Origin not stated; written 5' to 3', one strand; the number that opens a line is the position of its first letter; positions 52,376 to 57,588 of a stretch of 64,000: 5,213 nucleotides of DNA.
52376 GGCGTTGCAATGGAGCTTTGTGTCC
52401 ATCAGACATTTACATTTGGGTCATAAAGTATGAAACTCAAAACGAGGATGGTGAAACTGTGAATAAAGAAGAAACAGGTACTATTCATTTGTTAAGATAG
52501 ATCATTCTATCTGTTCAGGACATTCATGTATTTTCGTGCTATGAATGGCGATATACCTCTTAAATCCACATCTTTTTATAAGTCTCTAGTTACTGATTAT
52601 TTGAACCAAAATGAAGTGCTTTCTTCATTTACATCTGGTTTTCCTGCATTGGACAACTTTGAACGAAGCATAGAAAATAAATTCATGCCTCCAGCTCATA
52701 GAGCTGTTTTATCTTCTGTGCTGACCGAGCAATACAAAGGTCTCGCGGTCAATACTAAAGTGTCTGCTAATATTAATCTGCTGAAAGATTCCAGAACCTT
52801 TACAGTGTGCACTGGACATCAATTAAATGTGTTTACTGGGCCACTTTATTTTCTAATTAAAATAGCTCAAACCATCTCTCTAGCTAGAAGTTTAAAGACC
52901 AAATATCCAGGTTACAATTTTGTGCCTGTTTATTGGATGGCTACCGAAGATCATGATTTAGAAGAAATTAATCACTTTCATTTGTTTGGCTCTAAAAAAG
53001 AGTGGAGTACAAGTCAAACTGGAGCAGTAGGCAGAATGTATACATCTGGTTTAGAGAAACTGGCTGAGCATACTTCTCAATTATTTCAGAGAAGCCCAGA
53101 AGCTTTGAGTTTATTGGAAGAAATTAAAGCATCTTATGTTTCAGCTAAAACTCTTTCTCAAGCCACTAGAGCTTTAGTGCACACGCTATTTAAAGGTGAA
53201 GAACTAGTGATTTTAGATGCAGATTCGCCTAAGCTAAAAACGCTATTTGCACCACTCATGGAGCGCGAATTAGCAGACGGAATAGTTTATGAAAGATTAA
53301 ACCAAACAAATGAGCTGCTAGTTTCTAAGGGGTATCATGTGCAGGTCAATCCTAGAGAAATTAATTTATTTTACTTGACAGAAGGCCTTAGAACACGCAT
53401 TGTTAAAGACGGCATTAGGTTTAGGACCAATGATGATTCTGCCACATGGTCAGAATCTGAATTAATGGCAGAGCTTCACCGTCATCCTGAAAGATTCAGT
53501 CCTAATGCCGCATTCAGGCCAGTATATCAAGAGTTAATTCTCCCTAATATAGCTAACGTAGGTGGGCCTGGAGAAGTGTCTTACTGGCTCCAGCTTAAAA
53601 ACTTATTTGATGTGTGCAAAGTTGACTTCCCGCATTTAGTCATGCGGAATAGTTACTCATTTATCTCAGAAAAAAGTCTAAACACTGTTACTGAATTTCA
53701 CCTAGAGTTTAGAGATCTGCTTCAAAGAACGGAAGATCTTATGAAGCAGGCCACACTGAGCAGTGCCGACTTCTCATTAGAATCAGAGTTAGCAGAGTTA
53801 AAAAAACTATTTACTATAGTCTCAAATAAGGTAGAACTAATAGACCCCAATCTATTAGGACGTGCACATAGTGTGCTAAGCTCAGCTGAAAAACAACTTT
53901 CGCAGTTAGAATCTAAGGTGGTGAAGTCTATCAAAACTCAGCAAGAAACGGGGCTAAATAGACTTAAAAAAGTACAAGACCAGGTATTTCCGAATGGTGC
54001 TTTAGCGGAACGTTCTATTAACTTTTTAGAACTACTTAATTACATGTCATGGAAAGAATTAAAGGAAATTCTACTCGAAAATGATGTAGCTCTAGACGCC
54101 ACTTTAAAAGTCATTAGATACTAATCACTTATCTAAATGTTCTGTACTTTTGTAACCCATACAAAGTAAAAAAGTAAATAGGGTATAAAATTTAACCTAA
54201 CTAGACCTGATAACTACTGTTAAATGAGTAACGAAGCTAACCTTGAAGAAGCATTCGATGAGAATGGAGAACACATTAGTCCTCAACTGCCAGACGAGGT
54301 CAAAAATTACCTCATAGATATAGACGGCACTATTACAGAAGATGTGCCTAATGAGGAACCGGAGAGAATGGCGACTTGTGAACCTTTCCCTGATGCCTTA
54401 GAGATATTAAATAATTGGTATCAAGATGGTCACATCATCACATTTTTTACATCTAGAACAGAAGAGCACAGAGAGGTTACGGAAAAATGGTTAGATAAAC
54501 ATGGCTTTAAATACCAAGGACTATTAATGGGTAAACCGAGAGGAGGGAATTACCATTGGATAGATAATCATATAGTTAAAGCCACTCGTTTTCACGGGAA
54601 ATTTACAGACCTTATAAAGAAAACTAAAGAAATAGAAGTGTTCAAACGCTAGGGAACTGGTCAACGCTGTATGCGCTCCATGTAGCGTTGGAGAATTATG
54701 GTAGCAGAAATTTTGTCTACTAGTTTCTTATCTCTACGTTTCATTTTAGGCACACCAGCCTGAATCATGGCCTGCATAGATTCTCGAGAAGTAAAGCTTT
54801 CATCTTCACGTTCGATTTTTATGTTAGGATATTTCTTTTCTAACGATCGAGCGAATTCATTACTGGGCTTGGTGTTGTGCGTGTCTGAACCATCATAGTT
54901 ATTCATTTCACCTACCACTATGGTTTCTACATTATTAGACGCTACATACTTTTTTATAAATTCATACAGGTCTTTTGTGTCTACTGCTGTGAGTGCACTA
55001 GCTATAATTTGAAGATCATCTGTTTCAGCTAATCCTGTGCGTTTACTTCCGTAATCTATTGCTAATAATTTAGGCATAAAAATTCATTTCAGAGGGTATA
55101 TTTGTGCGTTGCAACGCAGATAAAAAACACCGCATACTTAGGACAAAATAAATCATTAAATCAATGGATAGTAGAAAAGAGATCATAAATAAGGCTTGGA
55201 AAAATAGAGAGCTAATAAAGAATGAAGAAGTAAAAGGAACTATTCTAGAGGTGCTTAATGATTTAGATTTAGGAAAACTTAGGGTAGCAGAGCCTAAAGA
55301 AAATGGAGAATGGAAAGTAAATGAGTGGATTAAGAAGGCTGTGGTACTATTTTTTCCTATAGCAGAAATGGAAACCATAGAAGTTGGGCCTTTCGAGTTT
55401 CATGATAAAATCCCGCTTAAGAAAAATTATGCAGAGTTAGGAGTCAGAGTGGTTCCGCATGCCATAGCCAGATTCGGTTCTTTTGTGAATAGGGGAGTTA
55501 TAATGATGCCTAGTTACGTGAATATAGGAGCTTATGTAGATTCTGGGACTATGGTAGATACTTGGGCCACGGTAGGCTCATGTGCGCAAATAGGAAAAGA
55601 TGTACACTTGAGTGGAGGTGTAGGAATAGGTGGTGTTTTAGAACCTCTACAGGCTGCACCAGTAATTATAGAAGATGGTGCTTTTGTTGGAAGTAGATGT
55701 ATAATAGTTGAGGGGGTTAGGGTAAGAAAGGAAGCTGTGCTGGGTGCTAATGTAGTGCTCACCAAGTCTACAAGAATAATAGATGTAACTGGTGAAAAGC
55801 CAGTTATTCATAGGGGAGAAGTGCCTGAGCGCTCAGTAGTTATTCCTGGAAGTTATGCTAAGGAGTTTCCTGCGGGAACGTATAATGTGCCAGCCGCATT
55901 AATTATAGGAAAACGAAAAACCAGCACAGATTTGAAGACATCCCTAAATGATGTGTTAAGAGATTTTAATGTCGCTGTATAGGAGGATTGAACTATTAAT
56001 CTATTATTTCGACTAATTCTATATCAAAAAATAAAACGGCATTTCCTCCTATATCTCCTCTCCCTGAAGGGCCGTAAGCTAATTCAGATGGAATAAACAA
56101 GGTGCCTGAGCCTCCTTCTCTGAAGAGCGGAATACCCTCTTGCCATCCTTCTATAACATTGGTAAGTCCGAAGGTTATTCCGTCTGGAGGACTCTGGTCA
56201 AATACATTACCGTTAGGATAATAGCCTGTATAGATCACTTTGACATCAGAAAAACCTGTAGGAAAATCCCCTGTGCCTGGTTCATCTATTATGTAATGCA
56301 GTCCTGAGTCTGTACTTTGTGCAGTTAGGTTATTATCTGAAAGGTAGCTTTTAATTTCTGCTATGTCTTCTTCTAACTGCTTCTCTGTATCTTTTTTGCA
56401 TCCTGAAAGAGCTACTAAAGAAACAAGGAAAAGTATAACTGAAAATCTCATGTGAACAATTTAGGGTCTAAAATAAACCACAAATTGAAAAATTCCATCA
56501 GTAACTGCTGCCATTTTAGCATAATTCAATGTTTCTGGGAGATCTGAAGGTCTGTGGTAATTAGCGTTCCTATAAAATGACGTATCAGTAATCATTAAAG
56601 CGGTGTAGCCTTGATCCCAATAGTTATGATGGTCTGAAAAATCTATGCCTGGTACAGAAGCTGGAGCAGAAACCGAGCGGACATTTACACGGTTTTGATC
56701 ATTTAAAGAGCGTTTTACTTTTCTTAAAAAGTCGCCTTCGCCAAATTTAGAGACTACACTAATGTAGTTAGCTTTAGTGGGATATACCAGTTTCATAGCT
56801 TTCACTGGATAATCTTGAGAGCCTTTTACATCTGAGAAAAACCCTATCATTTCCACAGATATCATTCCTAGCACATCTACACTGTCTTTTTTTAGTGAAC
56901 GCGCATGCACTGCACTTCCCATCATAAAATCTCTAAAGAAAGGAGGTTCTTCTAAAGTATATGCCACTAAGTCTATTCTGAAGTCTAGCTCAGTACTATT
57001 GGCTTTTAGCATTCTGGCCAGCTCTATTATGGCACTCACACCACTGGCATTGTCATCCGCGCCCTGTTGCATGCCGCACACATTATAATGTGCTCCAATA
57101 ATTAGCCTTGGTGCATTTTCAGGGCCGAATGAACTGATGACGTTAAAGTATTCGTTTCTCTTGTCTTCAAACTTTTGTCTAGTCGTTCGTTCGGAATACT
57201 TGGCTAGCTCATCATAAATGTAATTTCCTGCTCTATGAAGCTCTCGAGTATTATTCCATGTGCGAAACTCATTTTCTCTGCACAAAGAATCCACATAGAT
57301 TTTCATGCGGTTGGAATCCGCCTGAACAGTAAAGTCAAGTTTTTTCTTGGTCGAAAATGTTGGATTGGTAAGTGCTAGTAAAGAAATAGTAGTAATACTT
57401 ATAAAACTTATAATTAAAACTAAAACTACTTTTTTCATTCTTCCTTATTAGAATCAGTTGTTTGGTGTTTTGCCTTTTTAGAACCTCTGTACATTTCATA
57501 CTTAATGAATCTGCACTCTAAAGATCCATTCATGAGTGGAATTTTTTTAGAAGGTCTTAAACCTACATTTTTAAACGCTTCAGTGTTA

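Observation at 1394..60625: Hugely over-represented DNA word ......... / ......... (half of palindrome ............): 26 loci in 64 kb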

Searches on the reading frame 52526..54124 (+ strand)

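Call 23: search_protein_families(library=pfam, proteins=[window:52526-54124:+])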
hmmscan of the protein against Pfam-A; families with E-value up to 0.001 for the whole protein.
window:52526-54124:+ (532 aa): 2 families
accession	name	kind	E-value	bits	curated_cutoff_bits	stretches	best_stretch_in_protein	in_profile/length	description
PF10079.15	Rossmann-like_BshC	-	5.7e-115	385.2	27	1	10-375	6-380/380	Bacillithiol biosynthesis BshC, N-terminal Rossmann-like domain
PF24850.1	CC_BshC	-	1.6e-19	70.7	27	1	380-514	4-142/159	Bacillithiol biosynthesis BshC, C-terminal coiled-coil domain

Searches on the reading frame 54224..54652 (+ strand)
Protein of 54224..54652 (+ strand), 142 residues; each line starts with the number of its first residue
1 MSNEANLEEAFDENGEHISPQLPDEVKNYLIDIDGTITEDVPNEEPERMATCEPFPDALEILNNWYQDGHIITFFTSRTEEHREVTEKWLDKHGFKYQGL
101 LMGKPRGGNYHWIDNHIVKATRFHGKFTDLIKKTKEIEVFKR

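Call 24: search_protein_families(library=pfam, proteins=[window:54224-54652:+])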
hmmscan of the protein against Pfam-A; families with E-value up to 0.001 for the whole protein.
window:54224-54652:+ (142 aa): 3 families
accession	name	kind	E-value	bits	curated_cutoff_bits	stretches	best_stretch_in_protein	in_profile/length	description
PF24694.1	LNS2_PITM1-3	-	3.2e-08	34.1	27.7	1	30-100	2-68/124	PITM 1-3, LNS2 domain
PF03767.20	Acid_phosphat_B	-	1.1e-06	28.8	27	1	53-102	120-170/230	HAD superfamily, subfamily IIIB (Acid phosphatase)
PF25109.1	HAD_PNKP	-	9.2e-05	23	27.6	1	28-104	3-89/143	Polynucleotide kinase PNKP phosphatase domain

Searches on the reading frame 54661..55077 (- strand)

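Call 24: search_protein_families(library=pfam, proteins=[window:54661-55077:-])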
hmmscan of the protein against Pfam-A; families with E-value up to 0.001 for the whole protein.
window:54661-55077:- (138 aa): 1 family
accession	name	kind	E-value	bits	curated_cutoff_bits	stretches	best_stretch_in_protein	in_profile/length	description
PF03652.20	RuvX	-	2.4e-31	109.3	29.2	1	4-134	3-133/134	Holliday junction resolvase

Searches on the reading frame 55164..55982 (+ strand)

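Call 24: search_protein_families(library=pfam, proteins=[window:55164-55982:+])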
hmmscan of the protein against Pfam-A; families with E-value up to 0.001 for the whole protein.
window:55164-55982:+ (272 aa): 3 families
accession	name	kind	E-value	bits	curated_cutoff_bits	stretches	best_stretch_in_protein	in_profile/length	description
PF14805.11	THDPS_N_2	-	4.1e-22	78.5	25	1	5-66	3-67/67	Tetrahydrodipicolinate N-succinyltransferase N-terminal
PF14602.12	Hexapep_2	-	6e-11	42.3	27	1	166-201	1-34/34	Hexapeptide repeat of succinyl-transferase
PF00132.30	Hexapep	-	3.5e-10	39.6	27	1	167-201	2-36/36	Bacterial transferase hexapeptide (six repeats)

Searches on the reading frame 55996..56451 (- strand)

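Call 24: search_protein_families(library=pfam, proteins=[window:55996-56451:-])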
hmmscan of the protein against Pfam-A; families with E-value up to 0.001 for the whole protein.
window:55996-56451:- (151 aa): 1 family
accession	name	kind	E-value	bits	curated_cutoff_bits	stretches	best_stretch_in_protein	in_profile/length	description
PF00254.34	FKBP_C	-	1.7e-16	60.7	21.1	1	68-147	9-94/94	FKBP-type peptidyl-prolyl cis-trans isomerase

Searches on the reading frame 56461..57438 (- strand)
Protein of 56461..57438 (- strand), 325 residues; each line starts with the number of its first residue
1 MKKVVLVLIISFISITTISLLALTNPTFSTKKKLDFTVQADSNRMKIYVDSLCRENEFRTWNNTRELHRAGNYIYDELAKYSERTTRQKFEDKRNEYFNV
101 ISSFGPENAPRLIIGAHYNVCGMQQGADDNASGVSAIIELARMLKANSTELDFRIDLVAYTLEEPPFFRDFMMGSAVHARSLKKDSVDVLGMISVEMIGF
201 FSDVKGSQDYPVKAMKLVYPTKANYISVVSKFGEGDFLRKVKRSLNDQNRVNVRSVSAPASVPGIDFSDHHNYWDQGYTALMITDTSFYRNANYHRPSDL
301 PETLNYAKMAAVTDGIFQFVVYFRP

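Call 24: search_protein_families(library=pfam, proteins=[window:56461-57438:-])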
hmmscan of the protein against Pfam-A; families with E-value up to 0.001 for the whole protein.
window:56461-57438:- (325 aa): 1 family
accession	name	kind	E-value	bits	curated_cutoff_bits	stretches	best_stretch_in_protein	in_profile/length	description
PF04389.22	Peptidase_M28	-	5.4e-22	78.9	21.3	1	99-319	1-192/193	Peptidase family M28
